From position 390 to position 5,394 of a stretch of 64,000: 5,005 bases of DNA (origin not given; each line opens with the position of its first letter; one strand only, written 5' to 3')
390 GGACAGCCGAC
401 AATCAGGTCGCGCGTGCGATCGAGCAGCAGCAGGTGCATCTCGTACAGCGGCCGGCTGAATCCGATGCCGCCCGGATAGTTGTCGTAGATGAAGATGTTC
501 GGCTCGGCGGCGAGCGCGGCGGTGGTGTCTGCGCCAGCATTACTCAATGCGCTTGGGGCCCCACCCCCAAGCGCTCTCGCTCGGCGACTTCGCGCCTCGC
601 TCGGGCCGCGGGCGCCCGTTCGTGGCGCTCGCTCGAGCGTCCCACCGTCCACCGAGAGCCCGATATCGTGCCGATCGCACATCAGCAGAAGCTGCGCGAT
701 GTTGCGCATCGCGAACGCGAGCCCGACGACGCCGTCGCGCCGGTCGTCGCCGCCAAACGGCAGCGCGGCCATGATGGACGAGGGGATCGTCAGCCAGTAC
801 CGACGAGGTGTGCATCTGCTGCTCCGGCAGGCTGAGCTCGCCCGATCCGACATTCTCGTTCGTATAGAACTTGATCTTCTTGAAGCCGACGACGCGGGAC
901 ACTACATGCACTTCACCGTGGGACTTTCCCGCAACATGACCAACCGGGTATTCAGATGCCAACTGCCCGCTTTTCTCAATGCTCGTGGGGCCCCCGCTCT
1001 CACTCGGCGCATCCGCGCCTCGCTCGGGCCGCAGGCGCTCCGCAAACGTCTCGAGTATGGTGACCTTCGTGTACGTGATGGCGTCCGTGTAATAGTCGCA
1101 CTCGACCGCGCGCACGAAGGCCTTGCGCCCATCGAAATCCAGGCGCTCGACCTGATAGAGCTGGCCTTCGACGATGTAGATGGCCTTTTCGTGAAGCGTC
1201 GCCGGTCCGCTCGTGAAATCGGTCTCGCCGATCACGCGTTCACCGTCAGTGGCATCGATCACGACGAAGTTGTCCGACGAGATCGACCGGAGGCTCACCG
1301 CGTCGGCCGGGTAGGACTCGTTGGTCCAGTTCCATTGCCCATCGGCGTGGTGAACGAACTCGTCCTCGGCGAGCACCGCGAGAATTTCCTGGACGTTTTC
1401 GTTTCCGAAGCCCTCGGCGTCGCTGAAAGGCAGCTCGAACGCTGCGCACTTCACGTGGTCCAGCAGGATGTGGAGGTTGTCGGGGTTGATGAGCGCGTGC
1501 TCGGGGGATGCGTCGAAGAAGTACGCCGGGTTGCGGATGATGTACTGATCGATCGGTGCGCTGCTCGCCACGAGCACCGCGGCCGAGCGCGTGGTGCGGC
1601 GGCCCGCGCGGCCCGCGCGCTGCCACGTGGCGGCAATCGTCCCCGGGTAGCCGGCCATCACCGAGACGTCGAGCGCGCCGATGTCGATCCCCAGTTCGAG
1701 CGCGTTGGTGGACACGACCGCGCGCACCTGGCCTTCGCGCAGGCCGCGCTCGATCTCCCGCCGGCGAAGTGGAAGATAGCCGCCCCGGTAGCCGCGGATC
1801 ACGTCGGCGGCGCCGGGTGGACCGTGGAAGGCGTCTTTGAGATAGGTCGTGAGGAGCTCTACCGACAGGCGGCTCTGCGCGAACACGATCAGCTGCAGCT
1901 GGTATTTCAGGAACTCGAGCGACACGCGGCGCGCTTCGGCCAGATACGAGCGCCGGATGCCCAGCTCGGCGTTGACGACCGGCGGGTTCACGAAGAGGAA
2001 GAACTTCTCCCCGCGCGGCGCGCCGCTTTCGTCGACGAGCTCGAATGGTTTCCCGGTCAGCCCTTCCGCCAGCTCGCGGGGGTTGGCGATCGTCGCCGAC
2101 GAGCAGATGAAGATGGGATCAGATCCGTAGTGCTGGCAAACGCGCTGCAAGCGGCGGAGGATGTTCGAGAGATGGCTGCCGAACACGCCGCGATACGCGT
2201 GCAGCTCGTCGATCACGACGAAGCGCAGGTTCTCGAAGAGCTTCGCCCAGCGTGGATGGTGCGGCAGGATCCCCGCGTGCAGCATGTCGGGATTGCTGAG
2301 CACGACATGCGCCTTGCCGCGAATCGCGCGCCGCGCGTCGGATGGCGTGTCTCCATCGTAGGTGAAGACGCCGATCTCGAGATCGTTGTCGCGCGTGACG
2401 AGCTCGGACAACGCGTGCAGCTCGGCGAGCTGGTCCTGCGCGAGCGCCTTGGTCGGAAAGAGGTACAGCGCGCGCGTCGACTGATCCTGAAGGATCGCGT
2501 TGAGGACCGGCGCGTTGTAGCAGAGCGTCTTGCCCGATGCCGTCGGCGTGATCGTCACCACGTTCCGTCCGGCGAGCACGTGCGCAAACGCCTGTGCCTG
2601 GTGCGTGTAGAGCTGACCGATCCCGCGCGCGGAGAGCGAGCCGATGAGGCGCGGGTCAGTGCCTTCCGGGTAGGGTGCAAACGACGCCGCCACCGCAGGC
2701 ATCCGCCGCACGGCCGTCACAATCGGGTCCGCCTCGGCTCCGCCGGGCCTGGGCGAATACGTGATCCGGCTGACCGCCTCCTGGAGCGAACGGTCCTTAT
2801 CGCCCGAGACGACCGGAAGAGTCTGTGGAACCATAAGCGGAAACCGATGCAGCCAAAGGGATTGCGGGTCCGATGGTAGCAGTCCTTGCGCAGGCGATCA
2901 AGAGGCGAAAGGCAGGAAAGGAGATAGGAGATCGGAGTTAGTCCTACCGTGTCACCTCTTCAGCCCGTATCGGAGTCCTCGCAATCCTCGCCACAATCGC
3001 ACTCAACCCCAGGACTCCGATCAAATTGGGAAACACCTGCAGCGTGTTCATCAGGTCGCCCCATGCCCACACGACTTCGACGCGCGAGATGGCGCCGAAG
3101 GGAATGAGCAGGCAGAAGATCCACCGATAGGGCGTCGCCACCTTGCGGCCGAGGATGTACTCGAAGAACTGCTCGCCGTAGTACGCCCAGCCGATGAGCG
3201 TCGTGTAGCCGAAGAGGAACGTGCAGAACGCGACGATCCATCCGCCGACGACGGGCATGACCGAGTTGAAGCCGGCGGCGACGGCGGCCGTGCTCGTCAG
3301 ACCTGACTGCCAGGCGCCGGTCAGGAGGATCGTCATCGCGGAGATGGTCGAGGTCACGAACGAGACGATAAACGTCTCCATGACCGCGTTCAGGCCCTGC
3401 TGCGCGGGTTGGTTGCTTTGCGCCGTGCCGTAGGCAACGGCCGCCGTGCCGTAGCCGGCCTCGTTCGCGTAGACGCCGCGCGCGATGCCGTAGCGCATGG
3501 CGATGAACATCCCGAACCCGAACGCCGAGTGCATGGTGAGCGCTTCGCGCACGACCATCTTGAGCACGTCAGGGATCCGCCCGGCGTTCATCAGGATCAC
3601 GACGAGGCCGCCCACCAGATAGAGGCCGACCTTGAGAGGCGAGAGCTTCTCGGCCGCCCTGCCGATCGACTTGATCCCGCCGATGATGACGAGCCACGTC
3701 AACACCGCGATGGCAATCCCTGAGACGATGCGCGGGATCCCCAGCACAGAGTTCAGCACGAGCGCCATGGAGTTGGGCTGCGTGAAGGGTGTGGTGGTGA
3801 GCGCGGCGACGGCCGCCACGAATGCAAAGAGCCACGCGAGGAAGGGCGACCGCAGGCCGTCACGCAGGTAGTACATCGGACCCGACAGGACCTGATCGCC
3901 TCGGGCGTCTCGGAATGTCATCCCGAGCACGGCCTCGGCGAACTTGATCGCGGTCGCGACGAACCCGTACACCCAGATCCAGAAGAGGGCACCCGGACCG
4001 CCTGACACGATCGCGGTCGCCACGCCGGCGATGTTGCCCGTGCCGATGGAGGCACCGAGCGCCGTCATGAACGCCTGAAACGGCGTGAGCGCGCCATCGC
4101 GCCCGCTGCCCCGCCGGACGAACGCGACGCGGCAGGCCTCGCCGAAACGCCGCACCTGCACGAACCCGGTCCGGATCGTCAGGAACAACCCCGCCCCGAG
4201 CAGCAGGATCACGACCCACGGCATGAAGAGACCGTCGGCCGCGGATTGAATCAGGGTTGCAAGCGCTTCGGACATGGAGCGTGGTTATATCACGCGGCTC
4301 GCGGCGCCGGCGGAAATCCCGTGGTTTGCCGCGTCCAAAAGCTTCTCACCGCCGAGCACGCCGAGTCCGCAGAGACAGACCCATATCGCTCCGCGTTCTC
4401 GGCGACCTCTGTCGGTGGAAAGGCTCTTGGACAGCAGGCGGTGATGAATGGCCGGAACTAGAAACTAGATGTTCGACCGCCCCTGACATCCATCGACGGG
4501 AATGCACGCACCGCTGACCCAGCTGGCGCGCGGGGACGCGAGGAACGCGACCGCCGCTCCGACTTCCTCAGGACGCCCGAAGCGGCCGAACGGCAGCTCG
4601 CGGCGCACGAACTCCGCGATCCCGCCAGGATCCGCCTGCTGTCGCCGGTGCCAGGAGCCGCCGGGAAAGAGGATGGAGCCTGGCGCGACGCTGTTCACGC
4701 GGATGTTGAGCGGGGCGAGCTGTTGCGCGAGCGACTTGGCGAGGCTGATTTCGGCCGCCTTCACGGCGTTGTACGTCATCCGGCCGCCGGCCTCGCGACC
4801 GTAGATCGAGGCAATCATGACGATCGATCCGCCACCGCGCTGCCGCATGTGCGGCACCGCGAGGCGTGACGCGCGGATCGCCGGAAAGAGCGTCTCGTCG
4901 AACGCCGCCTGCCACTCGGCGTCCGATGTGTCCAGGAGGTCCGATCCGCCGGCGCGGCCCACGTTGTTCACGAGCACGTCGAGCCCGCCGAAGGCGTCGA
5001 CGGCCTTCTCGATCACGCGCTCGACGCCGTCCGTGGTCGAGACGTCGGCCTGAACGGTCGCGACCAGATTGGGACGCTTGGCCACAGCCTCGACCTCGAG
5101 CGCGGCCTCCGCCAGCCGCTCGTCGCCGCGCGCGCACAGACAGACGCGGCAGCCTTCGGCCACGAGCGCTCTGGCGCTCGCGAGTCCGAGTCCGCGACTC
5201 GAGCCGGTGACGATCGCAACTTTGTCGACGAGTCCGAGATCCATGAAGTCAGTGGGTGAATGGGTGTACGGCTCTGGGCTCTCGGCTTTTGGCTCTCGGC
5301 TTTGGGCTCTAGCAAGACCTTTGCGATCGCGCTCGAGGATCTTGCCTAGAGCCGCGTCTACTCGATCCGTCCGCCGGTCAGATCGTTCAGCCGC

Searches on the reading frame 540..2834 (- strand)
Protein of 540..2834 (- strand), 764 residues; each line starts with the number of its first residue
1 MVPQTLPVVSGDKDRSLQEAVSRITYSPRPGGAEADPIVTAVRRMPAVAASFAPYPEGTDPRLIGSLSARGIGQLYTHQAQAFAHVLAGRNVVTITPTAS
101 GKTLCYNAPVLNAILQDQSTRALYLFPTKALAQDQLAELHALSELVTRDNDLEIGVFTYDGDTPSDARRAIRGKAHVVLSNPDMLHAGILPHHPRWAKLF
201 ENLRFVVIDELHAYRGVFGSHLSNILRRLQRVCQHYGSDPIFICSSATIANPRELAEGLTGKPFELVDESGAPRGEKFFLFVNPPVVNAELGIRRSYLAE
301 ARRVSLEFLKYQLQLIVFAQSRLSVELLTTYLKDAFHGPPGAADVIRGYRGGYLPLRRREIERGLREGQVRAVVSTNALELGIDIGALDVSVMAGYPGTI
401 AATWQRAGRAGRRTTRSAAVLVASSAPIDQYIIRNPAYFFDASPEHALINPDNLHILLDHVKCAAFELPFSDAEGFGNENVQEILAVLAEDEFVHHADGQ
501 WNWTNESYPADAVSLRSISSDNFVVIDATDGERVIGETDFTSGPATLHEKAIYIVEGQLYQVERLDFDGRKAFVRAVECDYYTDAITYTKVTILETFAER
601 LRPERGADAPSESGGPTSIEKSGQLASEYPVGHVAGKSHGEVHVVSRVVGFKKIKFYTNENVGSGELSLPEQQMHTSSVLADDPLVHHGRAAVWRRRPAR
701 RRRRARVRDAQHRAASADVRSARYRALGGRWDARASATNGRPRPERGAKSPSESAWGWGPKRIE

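Call 83: search_protein_families(library=pfam, proteins=[window:540-2834:-], max_evalue=0.001)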
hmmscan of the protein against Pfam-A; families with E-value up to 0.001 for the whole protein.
window:540-2834:- (764 aa): 4 families
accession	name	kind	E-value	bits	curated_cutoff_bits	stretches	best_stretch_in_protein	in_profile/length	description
PF00270.35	DEAD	-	2.4e-33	115.7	26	1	77-253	2-165/167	DEAD/DEAH box helicase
PF00271.37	Helicase_C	-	2.5e-13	50.7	23.5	1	312-413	15-109/110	Helicase conserved C-terminal domain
PF22982.3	WHD_HRQ1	-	3.4e-11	44.5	27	1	449-518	1-70/70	ATP-dependent helicase HRQ1, winged helix domain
PF04851.21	ResIII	-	3.2e-05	24.3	22.5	1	74-225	3-146/164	Type III restriction enzyme, res subunit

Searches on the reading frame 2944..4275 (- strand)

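Call 83: search_protein_families(library=pfam, proteins=[window:2944-4275:-], max_evalue=0.001)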
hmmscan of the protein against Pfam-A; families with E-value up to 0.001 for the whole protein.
window:2944-4275:- (443 aa): 1 family
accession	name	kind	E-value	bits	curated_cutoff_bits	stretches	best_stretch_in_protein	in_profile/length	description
PF01235.23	Na_Ala_symp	-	1.1e-104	351.3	24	1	58-432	8-376/392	Sodium:alanine symporter family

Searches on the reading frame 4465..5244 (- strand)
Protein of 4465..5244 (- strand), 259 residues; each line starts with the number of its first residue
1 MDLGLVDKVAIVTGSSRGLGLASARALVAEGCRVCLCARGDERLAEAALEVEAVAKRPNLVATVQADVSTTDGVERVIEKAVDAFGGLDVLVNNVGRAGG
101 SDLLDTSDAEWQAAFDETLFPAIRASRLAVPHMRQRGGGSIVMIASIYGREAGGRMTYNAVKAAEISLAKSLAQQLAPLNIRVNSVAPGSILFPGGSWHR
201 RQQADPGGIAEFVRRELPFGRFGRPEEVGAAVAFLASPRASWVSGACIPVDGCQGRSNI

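Call 83: search_protein_families(library=pfam, proteins=[window:4465-5244:-], max_evalue=0.001)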
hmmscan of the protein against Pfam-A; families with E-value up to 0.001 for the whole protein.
window:4465-5244:- (259 aa): 3 families
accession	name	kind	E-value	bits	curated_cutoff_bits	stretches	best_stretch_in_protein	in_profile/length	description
PF13561.12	adh_short_C2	-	7.6e-52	176.7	27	1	16-252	5-233/236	Enoyl-(Acyl carrier protein) reductase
PF00106.31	adh_short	-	6.7e-47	159.9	26.6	1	8-191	1-182/195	short chain dehydrogenase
PF08659.16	KR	-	5.2e-07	30.2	22.6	1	11-165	4-156/180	KR domain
